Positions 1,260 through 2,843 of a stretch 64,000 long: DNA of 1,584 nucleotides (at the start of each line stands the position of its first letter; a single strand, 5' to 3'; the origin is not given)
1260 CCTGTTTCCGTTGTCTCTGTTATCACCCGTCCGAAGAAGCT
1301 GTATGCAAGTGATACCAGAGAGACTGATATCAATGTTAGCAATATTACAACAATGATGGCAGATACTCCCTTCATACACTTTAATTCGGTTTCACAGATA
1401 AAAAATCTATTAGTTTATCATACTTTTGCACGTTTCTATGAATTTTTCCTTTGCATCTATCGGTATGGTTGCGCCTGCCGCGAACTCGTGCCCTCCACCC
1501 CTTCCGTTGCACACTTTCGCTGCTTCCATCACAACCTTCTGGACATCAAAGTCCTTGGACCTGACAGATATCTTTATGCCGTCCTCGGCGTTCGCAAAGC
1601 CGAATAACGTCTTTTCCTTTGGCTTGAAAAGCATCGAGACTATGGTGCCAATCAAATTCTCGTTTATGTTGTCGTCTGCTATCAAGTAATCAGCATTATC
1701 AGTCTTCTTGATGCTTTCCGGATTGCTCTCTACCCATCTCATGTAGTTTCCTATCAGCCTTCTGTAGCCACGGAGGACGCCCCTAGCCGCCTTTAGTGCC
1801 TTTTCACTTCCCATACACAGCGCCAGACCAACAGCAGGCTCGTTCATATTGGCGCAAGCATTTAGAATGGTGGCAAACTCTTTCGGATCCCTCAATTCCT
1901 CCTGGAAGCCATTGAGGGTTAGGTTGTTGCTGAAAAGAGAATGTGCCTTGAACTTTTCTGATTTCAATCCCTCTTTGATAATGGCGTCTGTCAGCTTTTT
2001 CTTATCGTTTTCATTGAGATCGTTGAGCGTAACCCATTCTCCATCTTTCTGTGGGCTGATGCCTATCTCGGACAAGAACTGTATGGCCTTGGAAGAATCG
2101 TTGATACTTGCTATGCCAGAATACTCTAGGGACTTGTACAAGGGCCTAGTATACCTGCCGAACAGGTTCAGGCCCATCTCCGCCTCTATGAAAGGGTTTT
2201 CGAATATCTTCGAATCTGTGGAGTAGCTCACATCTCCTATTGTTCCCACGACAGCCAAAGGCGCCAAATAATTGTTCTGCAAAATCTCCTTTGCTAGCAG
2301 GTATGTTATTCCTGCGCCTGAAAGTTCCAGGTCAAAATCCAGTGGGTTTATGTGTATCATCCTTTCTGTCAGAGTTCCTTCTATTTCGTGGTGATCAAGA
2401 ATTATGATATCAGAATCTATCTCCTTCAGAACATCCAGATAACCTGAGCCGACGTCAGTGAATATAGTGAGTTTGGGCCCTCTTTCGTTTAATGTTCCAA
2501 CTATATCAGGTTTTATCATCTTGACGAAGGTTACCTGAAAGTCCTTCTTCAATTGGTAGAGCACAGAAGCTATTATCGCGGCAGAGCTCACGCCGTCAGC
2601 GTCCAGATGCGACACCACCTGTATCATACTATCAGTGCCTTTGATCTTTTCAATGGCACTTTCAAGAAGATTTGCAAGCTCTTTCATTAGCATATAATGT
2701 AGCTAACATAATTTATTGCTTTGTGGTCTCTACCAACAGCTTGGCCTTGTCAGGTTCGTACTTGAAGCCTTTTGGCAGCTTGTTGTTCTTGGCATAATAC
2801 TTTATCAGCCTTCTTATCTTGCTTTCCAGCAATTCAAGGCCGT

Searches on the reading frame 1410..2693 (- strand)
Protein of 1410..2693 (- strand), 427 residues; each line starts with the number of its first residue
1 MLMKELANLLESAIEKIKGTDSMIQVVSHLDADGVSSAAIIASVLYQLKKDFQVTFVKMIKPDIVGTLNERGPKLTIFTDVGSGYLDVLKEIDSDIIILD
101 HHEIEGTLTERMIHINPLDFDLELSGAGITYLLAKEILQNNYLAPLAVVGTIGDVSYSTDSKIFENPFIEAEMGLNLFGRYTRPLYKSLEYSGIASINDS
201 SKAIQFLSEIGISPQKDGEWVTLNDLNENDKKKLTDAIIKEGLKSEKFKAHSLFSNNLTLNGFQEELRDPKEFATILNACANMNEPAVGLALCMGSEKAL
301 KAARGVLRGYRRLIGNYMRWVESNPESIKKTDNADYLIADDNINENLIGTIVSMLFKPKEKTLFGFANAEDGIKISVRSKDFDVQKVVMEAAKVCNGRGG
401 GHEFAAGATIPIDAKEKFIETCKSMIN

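Call 61: search_protein_families(library=pfam, proteins=[window:1410-2693:-], max_evalue=0.00001)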
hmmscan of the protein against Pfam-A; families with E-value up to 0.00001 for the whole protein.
window:1410-2693:- (427 aa): 3 families
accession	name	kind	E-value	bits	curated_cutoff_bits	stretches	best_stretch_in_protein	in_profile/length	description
PF02272.25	DHHA1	-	1.1e-17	64.8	25.9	1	336-426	4-100/102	DHHA1 domain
PF21763.2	DHH_CID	-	1.3e-14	54.8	27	1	177-246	1-74/84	DHH-CID domain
PF01368.27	DHH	-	9.9e-11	42.4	28.1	1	24-137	2-109/125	DHH family, N-terminal domain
